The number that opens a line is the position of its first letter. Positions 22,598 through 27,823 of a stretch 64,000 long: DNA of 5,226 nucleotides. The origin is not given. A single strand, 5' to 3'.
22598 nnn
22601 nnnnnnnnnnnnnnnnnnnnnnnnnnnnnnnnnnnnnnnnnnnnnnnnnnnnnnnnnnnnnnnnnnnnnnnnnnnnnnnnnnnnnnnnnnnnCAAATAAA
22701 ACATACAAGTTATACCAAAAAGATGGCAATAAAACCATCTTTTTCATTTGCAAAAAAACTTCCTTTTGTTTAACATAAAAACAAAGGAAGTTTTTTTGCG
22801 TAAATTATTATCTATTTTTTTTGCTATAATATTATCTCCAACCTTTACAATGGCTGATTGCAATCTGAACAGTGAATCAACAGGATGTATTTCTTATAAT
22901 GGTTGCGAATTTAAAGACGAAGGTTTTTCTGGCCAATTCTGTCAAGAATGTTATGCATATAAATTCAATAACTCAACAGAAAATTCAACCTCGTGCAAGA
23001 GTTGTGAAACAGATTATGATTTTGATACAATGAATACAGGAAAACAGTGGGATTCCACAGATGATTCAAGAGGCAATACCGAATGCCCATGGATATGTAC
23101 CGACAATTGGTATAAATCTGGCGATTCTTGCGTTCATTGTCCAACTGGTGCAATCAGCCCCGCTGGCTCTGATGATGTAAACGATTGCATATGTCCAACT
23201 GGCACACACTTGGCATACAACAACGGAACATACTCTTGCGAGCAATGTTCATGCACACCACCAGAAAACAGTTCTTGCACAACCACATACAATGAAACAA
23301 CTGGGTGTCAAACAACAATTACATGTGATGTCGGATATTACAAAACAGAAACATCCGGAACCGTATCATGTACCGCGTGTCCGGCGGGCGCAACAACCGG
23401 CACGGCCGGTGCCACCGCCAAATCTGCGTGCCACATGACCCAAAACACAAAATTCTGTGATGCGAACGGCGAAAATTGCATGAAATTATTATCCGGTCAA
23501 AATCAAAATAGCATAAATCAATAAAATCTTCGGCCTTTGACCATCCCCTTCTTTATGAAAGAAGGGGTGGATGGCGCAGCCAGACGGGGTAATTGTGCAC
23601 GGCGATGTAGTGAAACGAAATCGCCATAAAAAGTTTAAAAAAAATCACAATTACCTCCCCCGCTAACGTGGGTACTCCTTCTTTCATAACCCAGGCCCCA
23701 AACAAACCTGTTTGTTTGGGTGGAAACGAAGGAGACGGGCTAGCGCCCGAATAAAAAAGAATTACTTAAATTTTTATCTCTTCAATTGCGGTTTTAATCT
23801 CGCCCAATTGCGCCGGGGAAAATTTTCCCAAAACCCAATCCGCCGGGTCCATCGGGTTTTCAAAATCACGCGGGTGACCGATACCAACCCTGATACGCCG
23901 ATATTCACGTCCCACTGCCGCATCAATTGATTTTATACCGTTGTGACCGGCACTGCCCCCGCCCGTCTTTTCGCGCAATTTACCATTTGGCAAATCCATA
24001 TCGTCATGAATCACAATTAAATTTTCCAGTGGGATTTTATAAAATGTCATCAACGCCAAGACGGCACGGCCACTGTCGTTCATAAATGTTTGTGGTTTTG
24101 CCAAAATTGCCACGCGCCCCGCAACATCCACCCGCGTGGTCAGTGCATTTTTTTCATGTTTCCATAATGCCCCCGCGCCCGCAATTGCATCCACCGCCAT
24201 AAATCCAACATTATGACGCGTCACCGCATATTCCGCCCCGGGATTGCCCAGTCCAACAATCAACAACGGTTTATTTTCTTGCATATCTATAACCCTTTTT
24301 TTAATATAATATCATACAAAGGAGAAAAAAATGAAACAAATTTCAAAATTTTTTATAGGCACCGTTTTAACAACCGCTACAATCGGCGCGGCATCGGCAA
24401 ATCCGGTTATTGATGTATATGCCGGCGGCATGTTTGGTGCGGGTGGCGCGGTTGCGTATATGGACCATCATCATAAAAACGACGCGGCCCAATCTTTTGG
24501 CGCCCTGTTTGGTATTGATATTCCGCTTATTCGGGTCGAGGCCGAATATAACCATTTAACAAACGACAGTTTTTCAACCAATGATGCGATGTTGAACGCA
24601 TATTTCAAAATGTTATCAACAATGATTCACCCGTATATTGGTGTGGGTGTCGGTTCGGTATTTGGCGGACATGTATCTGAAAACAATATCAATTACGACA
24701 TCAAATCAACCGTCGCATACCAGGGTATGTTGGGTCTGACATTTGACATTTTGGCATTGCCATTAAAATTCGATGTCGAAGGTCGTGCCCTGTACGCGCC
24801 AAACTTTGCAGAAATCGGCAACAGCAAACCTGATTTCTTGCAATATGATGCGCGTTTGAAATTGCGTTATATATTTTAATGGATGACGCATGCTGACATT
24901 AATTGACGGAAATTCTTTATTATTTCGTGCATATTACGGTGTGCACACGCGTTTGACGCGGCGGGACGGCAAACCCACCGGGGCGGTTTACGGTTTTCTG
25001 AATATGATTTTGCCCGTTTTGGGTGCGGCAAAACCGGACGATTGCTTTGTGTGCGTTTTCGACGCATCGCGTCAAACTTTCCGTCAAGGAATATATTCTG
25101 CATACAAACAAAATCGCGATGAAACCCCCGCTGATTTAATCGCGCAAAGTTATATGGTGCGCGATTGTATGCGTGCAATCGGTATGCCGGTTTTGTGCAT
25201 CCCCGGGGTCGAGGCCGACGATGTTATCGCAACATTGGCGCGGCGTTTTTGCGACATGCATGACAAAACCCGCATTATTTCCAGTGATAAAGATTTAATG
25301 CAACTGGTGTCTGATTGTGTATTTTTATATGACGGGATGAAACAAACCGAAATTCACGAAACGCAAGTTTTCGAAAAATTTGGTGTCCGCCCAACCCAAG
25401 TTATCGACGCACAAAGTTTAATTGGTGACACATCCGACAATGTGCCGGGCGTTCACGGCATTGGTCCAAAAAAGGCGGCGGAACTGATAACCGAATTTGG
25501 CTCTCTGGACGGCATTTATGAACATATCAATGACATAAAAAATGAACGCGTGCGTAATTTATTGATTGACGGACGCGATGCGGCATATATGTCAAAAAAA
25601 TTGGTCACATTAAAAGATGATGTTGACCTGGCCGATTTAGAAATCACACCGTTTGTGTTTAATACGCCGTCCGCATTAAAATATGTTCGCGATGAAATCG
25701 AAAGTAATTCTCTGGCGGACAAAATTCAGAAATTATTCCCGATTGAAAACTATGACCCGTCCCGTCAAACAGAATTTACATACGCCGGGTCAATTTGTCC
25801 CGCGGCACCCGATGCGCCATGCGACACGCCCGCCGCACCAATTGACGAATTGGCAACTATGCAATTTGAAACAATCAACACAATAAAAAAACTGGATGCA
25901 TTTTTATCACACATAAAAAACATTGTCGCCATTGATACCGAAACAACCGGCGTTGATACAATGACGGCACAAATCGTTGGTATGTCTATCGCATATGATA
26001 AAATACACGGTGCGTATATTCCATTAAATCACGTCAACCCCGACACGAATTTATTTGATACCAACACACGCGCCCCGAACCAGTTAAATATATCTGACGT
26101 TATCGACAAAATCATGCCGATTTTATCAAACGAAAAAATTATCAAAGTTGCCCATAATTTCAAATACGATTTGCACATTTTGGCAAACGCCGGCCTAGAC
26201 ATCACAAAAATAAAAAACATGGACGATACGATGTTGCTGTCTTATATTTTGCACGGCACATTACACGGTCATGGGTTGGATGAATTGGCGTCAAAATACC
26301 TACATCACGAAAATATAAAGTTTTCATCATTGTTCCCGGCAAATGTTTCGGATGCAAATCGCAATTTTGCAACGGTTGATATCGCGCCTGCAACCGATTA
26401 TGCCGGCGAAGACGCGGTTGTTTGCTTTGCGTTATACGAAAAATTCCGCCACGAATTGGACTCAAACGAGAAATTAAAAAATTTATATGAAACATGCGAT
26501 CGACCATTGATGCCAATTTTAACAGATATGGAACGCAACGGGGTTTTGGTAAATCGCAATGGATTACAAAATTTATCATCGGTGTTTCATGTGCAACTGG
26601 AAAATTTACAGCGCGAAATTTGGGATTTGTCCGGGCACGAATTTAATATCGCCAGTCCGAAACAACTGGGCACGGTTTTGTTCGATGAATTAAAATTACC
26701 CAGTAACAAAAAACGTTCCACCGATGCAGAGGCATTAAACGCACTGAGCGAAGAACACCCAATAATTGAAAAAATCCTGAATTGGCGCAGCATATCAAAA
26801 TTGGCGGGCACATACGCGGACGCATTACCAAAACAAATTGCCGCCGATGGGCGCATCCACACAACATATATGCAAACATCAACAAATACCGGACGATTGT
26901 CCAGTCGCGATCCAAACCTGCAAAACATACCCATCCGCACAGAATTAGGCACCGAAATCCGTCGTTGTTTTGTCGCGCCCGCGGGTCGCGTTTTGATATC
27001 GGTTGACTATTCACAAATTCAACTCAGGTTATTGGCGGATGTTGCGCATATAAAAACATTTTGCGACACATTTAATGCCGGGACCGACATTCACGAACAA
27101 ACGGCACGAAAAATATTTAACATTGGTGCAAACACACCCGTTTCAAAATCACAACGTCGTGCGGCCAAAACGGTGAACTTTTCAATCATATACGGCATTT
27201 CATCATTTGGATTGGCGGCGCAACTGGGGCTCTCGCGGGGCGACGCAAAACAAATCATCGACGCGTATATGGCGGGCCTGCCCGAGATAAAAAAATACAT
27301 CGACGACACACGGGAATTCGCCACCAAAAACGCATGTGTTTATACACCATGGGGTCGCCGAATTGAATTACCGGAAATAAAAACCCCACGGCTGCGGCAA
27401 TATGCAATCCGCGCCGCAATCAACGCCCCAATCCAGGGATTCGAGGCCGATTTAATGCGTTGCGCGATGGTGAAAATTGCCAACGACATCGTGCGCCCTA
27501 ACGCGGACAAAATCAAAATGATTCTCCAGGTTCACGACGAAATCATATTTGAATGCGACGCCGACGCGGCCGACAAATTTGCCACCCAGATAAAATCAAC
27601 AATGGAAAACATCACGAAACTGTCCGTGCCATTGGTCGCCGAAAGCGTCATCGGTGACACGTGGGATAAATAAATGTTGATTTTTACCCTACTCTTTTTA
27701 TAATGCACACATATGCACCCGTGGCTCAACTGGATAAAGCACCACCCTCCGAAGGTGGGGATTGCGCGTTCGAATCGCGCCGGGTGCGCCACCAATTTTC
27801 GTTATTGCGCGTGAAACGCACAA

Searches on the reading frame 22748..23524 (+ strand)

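Call 40: search_protein_families(library=pfam, proteins=[window:22748-23524:+], max_evalue=0.00001)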
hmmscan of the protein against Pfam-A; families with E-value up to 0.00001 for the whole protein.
window:22748-23524:+ (258 aa): 1 family
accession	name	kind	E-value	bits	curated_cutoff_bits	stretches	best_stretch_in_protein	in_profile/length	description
PF07699.19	Ephrin_rec_like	-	1.6e-06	28.2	23.1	1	185-228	6-48/48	Tyrosine-protein kinase ephrin type A/B receptor-like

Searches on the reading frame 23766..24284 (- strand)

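Call 41: search_protein_families(library=pfam, proteins=[window:23766-24284:-], max_evalue=0.00001)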
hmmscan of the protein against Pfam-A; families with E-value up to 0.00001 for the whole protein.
window:23766-24284:- (172 aa): 1 family
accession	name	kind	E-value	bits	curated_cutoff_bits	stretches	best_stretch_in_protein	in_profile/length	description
PF01195.25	Pept_tRNA_hydro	-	1.4e-58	198.2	27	1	8-170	1-163/183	Peptidyl-tRNA hydrolase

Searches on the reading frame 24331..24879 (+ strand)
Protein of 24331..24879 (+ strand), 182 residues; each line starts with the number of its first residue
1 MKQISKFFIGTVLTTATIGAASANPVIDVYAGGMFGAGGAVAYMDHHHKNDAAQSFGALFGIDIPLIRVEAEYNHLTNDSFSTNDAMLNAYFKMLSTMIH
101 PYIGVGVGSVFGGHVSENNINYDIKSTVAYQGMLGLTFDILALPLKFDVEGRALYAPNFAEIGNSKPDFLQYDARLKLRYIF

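Call 41: search_protein_families(library=pfam, proteins=[window:24331-24879:+], max_evalue=0.00001)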
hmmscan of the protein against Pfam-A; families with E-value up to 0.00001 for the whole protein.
window:24331-24879:+ (182 aa): 1 family
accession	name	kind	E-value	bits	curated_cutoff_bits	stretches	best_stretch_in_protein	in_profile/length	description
PF01617.23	Surface_Ag_2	-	2.2e-06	27.8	22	1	68-140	120-188/247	Surface antigen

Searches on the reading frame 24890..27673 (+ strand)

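Call 41: search_protein_families(library=pfam, proteins=[window:24890-27673:+], max_evalue=0.00001)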
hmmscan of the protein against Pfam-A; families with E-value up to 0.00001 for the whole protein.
window:24890-27673:+ (927 aa): 4 families
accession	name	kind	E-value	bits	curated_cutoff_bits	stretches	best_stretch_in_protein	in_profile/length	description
PF00476.26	DNA_pol_A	-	6.3e-132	440.6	34.3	1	558-926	3-380/381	DNA polymerase family A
PF02739.22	5_3_exonuc_N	-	6.1e-53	179.3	34.3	1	2-165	2-164/164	5'-3' exonuclease, N-terminal resolvase-like domain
PF01367.25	5_3_exonuc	-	2.1e-29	102.3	40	1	166-248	1-83/97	5'-3' exonuclease, C-terminal SAM fold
PF01612.26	DNA_pol_A_exo1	-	3.8e-25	89.1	23.6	1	327-524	2-173/173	3'-5' exonuclease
